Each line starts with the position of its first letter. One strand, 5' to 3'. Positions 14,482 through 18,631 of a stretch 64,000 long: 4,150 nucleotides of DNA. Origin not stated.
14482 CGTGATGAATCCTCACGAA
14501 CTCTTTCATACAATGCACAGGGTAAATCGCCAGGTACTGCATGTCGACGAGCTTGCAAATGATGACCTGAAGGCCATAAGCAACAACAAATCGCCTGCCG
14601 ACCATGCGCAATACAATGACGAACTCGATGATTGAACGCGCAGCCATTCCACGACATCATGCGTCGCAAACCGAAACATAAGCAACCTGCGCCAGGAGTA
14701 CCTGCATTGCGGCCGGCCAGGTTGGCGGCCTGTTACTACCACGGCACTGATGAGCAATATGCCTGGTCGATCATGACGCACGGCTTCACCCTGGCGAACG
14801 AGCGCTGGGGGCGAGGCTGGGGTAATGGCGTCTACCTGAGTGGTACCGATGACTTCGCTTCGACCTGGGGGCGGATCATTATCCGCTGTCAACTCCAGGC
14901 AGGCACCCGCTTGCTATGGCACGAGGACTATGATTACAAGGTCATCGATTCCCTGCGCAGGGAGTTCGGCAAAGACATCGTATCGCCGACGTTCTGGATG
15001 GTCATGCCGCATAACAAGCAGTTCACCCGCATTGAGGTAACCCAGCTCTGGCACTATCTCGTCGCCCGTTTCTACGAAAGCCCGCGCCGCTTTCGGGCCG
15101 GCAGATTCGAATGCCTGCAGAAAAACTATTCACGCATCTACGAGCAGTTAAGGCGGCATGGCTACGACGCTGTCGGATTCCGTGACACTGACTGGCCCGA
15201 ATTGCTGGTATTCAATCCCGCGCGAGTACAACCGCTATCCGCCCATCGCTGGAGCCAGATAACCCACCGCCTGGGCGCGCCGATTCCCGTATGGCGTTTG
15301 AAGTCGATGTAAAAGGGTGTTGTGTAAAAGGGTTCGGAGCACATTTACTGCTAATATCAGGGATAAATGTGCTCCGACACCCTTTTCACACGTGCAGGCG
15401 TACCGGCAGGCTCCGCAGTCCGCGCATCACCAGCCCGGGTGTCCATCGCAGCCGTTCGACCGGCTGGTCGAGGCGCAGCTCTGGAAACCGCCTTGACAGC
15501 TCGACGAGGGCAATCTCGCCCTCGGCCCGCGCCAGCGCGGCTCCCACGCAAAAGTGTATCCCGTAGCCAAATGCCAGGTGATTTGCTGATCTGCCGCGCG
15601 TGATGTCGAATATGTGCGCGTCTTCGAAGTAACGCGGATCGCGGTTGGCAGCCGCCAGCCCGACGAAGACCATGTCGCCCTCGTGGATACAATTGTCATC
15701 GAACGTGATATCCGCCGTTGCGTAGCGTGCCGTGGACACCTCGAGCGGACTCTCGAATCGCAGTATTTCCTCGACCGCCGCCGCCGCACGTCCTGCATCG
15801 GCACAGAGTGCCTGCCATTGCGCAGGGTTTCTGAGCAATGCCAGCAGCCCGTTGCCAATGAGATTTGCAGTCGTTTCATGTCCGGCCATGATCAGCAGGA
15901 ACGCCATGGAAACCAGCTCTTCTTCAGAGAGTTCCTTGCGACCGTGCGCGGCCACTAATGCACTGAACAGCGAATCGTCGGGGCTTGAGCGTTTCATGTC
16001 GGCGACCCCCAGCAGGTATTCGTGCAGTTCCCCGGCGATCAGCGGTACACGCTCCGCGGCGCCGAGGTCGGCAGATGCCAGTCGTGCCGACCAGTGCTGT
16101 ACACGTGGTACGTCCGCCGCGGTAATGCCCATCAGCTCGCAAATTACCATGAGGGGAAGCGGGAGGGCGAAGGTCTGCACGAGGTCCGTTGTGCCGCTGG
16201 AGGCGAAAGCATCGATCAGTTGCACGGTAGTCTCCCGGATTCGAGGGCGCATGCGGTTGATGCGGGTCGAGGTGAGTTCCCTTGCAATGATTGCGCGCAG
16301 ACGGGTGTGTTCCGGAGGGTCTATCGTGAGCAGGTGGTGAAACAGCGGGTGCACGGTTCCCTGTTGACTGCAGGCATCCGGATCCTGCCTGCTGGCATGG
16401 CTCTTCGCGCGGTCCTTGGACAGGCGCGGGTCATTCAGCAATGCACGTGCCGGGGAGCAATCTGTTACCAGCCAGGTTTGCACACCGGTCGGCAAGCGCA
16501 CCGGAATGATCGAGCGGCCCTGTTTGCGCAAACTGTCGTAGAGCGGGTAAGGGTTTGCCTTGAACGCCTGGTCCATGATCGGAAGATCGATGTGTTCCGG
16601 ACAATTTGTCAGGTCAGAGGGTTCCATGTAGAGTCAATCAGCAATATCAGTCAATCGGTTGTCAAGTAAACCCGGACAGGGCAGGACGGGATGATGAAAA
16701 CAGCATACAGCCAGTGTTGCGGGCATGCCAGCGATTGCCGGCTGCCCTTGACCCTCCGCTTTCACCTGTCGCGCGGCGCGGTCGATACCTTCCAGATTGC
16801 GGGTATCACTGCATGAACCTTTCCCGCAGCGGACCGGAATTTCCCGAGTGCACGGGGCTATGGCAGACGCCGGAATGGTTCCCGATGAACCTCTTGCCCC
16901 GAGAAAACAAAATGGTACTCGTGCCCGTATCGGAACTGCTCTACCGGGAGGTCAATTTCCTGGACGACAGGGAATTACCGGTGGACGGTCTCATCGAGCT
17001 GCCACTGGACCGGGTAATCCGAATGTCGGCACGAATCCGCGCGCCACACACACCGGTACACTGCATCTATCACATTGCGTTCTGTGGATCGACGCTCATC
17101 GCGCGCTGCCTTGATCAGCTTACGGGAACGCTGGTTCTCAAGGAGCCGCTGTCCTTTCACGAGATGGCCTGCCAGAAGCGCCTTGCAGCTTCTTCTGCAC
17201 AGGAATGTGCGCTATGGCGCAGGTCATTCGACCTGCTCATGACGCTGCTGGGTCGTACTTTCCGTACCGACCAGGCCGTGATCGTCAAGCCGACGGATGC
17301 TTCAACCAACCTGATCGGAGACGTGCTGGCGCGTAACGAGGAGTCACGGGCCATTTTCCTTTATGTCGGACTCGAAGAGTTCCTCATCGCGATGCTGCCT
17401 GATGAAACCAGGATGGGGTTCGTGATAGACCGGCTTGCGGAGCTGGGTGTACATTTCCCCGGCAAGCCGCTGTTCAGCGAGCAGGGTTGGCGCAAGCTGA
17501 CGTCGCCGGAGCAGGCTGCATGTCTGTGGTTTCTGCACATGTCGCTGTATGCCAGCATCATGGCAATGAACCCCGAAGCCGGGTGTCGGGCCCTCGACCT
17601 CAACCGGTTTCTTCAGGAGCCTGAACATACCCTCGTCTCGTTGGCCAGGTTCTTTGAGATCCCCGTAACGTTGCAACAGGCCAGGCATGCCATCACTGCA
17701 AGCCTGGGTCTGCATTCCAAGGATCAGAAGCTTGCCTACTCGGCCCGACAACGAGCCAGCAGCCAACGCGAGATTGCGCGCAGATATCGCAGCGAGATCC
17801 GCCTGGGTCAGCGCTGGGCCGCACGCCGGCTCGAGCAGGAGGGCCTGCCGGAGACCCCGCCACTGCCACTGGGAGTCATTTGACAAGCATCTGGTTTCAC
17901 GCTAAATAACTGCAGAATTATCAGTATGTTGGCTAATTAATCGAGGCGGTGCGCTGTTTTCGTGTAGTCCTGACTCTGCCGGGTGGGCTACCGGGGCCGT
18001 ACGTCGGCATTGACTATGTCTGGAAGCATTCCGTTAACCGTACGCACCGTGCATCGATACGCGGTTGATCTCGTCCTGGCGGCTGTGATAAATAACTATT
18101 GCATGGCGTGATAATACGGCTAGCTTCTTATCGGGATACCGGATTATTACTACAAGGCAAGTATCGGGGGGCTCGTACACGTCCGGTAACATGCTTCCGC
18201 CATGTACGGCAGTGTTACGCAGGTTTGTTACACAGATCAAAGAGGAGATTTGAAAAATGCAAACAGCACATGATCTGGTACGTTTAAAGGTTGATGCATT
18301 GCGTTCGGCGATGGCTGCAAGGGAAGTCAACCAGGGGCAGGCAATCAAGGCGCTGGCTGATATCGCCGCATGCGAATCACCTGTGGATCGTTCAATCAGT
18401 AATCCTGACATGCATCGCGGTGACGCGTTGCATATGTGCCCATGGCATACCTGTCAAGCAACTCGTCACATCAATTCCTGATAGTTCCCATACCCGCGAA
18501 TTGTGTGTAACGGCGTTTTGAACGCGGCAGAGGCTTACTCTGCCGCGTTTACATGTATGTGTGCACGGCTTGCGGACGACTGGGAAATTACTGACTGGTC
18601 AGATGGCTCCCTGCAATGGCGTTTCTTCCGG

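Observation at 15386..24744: Intact class IV (LanL-type) lanthipeptide cluster with an unusually rich tailoring set, in a Gram-negative-looking context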

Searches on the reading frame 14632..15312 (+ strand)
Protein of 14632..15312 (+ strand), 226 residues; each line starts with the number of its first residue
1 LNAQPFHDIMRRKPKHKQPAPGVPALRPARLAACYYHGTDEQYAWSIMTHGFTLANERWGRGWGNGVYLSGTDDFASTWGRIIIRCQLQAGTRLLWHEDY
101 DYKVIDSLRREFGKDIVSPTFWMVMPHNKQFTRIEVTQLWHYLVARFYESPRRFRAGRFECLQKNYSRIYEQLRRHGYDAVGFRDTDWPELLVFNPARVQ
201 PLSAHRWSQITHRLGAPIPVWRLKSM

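Call 60: search_protein_families(library=pfam, proteins=[window:14632-15312:+], max_evalue=0.001)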
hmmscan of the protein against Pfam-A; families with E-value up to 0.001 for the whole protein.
window:14632-15312:+ (226 aa): 0 families

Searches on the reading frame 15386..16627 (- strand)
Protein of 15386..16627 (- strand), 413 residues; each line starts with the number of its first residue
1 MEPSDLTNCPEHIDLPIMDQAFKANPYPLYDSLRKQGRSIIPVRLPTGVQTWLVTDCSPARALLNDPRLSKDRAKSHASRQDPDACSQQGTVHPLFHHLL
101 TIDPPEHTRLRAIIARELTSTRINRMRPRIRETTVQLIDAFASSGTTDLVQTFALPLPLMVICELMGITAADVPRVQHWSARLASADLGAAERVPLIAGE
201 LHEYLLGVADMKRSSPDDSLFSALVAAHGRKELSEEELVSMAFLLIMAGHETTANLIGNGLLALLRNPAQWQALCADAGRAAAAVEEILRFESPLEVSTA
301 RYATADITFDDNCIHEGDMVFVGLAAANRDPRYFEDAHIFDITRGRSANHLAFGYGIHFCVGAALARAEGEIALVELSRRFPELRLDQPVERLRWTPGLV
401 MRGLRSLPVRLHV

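Call 6: search_protein_families(library=pfam, proteins=[window:15386-16627:-], max_evalue=0.01)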
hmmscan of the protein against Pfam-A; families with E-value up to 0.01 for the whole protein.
window:15386-16627:- (413 aa): 1 family
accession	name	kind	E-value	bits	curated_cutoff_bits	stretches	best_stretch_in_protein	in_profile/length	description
PF00067.27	p450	-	4.7e-29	101.9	22.8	1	220-382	241-433/462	Cytochrome P450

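Call 30: search_protein_families(library=ncbifam, proteins=[window:15386-16627:-], max_evalue=0.1)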
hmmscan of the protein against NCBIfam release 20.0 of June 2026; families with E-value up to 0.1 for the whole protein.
window:15386-16627:- (413 aa): 9 families
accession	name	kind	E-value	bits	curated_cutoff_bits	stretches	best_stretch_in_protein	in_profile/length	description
NF045816.1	PentlenlactSyn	equivalog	1.2e-69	234.9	700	1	33-410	22-395/396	pentalenolactone synthase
NF041177.1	Cyp119_Thmprot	equivalog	4.5e-56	190.2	680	1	51-411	20-366/368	cytochrome P450 Cyp119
TIGR04515.1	P450_rel_GT_act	subfamily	6.3e-54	183.8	343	1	22-409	29-385/386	P450-derived glycosyltransferase activator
TIGR04538.1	P450_cycloAA_1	subfamily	2.1e-46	158.6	500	1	17-409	2-392/395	cytochrome P450, cyclodipeptide synthase-associated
TIGR04458.1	CYP450_TxtE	equivalog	7.4e-39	133.5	500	1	16-411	3-402/403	4-nitrotryptophan synthase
NF041802.1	P450_SolI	exception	1.1e-34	119.7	850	1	99-389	109-403/424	solanimycin biosynthesis cytochrome P450 SolI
NF050147.1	aminopyruv_ApyO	equivalog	1.5e-14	53.5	525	1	100-386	81-397/444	RiPP biosynthesis cytochrome P450 ApyO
NF045812.1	PentlenOxigase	equivalog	0.0024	16.8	800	1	268-377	290-405/444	pentalenene oxygenase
NF053744.1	FAProxCypCBc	equivalog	0.0038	15.8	600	1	235-350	229-344/416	CYP152 family fatty-acid peroxygenase CypC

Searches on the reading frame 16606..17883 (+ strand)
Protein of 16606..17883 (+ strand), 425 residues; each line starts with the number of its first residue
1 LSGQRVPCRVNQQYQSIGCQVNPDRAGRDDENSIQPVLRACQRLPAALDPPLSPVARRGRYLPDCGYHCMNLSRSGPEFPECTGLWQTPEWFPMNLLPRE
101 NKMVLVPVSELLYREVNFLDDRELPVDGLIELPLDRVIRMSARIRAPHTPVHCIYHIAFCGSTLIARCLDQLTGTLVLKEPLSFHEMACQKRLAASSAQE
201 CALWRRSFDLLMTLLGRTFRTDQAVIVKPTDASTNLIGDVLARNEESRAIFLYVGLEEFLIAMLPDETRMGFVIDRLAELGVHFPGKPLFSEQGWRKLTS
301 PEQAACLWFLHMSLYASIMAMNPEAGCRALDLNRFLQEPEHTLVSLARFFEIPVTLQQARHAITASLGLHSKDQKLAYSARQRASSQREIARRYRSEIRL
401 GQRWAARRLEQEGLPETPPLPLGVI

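Call 6: search_protein_families(library=pfam, proteins=[window:16606-17883:+], max_evalue=0.01)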
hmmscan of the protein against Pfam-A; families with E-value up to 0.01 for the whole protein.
window:16606-17883:+ (425 aa): 0 families

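Call 30: search_protein_families(library=ncbifam, proteins=[window:16606-17883:+], max_evalue=0.1)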
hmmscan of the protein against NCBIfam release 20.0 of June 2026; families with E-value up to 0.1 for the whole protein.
window:16606-17883:+ (425 aa): 0 families

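Call 42: find_homologous_proteins(query=window:16813-17883:+)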
Query window:16813-17883:+ (356 aa): 18 proteins with E <= 0.001 among 6537 candidates.
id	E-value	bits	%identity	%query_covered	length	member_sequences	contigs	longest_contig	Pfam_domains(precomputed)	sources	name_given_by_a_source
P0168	4.1e-238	807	100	100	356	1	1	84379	-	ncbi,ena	-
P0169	2.0e-198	677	84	100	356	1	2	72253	-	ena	-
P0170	2.3e-197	673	84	100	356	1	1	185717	-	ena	-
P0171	3.2e-159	548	83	83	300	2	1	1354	-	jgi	jgi:hypothetical protein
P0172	1.8e-110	387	51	99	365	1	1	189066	-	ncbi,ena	-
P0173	2.0e-107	377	52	97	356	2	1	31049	-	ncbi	ncbi:MAG: hypothetical protein WCC36_00635 [Gammaproteobacteria bacterium]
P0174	6.0e-106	373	49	96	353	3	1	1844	-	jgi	jgi:hypothetical protein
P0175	2.2e-103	364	51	95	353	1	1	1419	-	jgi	jgi:hypothetical protein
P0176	2.6e-102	361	48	99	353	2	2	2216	-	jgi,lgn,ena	-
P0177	1.1e-91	326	46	92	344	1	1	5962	-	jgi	jgi:hypothetical protein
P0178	2.0e-91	325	47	98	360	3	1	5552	-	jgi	jgi:hypothetical protein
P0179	7.1e-87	310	46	96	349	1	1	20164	-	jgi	jgi:hypothetical protein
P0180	3.7e-76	275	43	96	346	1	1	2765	-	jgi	-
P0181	9.6e-60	221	40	94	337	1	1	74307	-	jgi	jgi:hypothetical protein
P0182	6.9e-17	80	26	93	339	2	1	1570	-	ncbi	-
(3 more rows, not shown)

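Call 48: search_solved_structures(query=A5, max_evalue=1)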
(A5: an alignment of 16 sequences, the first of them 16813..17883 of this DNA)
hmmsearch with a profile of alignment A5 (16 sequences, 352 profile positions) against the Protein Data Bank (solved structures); distinct sequences matched with E-value up to 1: 4.
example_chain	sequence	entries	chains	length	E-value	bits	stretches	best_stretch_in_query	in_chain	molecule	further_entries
2zq5_A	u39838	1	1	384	0.00049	22.3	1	235-319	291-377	Putative uncharacterized protein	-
1yuz_A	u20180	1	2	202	0.78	11.8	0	283-327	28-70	Nigerythrin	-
22ga_A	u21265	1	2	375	0.8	11.7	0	237-287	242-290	Sulfotransferase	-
1yux_A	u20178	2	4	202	0.85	11.6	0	283-327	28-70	Nigerythrin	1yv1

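Call 55: predict_structure(alignment_id=A5)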
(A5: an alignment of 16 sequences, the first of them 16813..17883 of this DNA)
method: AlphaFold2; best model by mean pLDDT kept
length: 356 residues; sequences in the alignment: 16
mean_pLDDT: 90.1   pTM: 0.89
mean pLDDT of the five models: 90.1, 90.0, 89.0, 88.2, 87.8
residues with pLDDT >= 90: 278; 70-90: 52; 50-70: 15; < 50: 11
segments of 3 or more residues with pLDDT < 50: 1-11
pLDDT, mean of each block of 10 residues (from residue 1): 38 75 94 95 92 91 94 81 94 92 95 95 86 93 95 95 94 95 96 94 94 91 95 98 94 93 92 97 96 85 64 86 97 97 92 86
secondary structure, 60 per line:
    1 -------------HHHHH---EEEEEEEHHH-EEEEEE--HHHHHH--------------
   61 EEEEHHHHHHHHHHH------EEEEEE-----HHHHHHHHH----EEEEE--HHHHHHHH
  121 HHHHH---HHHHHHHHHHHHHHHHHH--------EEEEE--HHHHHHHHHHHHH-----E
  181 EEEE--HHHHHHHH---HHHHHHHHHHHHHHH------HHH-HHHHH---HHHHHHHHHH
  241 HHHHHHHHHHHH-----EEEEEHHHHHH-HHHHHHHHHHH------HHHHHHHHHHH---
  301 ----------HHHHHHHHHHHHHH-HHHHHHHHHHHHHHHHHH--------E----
elements in order: H14-18 E22-28 E33-38 H41-46 E61-64 H65-75 E82-87 H93-101 E106-110 H113-125 H129-146 E155-159 H162-174 E180-184 H187-194 H198-212 H223-227 H231-252 E258-262 H263-268 H270-280 H287-297 H311-324 H326-343

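Call 59: fold_search(model_id=the predicted structure, library=pdb)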
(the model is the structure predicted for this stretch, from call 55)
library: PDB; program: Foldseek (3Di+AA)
matches with E <= 10: 892; with E <= 0.001: 38
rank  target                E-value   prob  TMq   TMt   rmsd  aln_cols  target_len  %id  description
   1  4gbm                  5.8e-06  1.00  0.39  0.48  10.4       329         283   13  Sulfotransferase Domain from the Curacin Biosynthetic Pathway (released 2012-10-17)
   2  9wwe                  8.4e-06  1.00  0.44  0.51   8.3       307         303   12  Crystal structure of human tyrosylprotein sulfotransferase 2 (TPST2) in cation-bound state (released 2025-12-31)
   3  5wrj_C                1.0e-05  1.00  0.48  0.60   7.7       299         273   12  Crystal structure of human tyrosylprotein sulfotransferase-1 complexed with PAP and gastrin peptide (released 2017-09-06)
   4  3ap3_C                1.4e-05  1.00  0.45  0.54   7.5       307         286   11  Crystal structure of human tyrosylprotein sulfotransferase-2 complexed with PAP (released 2011-10-26)
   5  5wri_A                1.8e-05  1.00  0.42  0.53   7.1       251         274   12  Crystal structure of human tyrosylprotein sulfotransferase-1 complexed with PAP and C4 peptide (released 2017-09-13)
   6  3ap1_B                2.3e-05  1.00  0.44  0.52   8.1       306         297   13  Crystal structure of human tyrosylprotein sulfotransferase-2 complexed with PAP and C4 peptide (released 2011-10-26)
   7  3ap2_B                2.4e-05  1.00  0.44  0.52   8.3       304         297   12  Crystal structure of human tyrosylprotein sulfotransferase-2 complexed with PAP,C4 peptide, and phosphate ion (released 2011-10-26)
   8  5wrj_A                4.5e-05  1.00  0.43  0.54   7.2       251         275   12  Crystal structure of human tyrosylprotein sulfotransferase-1 complexed with PAP and gastrin peptide (released 2017-09-06)
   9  3ap1_A                6.4e-05  1.00  0.44  0.51   7.5       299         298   12  Crystal structure of human tyrosylprotein sulfotransferase-2 complexed with PAP and C4 peptide (released 2011-10-26)
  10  3ap3_B                7.5e-05  1.00  0.46  0.55   7.3       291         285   12  Crystal structure of human tyrosylprotein sulfotransferase-2 complexed with PAP (released 2011-10-26)
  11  3nib                  7.9e-05  1.00  0.35  0.50  12.3       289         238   12  Teg14 Apo (released 2010-12-08)
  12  8w5z_A                8.3e-05  1.00  0.43  0.46  13.8       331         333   10  Crystal structure of tick tyrosylprotein sulfotransferase reveals the activation mechanism of tick anticoagulant prote (released 2024-04-10)
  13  2gwh_B                1.7e-04  1.00  0.30  0.36  11.8       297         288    9  Human Sulfotranferase SULT1C2 in complex with PAP and pentachlorophenol (released 2006-05-16)
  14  3ap3_A                2.1e-04  1.00  0.48  0.59   7.0       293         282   13  Crystal structure of human tyrosylprotein sulfotransferase-2 complexed with PAP (released 2011-10-26)
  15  3ap2_A                2.1e-04  1.00  0.45  0.52   8.2       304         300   12  Crystal structure of human tyrosylprotein sulfotransferase-2 complexed with PAP,C4 peptide, and phosphate ion (released 2011-10-26)
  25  2zq5                  3.6e-04  1.00  0.38  0.37  11.7       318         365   14  Crystal structure of sulfotransferase STF1 from Mycobacterium tuberculosis H37Rv (type1 form) (released 2009-09-29)
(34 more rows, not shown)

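Call 89: search_protein_families(library=pfam, alignment_id=A5, max_evalue=1)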
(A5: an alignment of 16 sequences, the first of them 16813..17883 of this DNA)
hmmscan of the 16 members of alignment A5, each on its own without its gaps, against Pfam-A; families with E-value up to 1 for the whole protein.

A. member 1, window:16813-17883:+ (356 aa): 0 families

B. families by the number of members that match (of 16 scanned): 3 families
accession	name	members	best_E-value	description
PF13469.12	Sulfotransfer_3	5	0.032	Sulfotransferase family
PF00685.33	Sulfotransfer_1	1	0.062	Sulfotransferase domain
PF24422.1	DUF7552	1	0.2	Domain of unknown function (DUF7552)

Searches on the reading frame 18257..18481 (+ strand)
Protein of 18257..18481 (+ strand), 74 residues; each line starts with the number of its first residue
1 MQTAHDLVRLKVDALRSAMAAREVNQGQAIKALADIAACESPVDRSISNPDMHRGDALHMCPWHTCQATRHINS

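Call 6: search_protein_families(library=pfam, proteins=[window:18257-18481:+], max_evalue=0.01)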
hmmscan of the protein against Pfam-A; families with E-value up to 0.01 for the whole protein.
window:18257-18481:+ (74 aa): 0 families

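Call 30: search_protein_families(library=ncbifam, proteins=[window:18257-18481:+], max_evalue=0.1)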
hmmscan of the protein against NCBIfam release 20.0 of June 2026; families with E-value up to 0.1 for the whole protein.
window:18257-18481:+ (74 aa): 1 family
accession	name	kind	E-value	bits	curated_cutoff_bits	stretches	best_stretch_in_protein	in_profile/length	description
TIGR02306.1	RNA_lig_DRB0094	equivalog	0.095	11.6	151.15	1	9-59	91-141/341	RNA ligase (ATP)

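Call 77: search_protein_representatives(protein=window:18257-18478:+)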
Query: 74 residues. Proteins with E-value up to 0.001 (for the whole library): 42; up to 1e-10: 2; up to 1e-30: 0. The best 42 are listed.
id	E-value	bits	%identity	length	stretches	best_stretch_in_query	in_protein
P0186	5.5e-14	67.9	54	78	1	1-70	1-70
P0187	2.0e-11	59.7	54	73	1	1-71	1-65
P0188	9.3e-10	54.5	43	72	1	1-72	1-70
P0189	4.3e-08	49.2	47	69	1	5-71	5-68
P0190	7.6e-08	48.5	43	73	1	4-71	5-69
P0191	1.5e-07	47.5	44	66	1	6-71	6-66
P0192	2.1e-07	47.1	43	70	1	1-71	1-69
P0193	1.0e-06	44.9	54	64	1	1-71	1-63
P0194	1.5e-06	44.4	33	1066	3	13-50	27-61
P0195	2.3e-06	43.8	47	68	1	5-71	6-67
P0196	2.3e-06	43.8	50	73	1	2-70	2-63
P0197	3.1e-06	43.4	42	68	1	1-71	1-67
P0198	3.2e-06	43.3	40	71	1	3-71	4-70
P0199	3.4e-06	43.2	54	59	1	18-71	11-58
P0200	3.9e-06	43.1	47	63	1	15-71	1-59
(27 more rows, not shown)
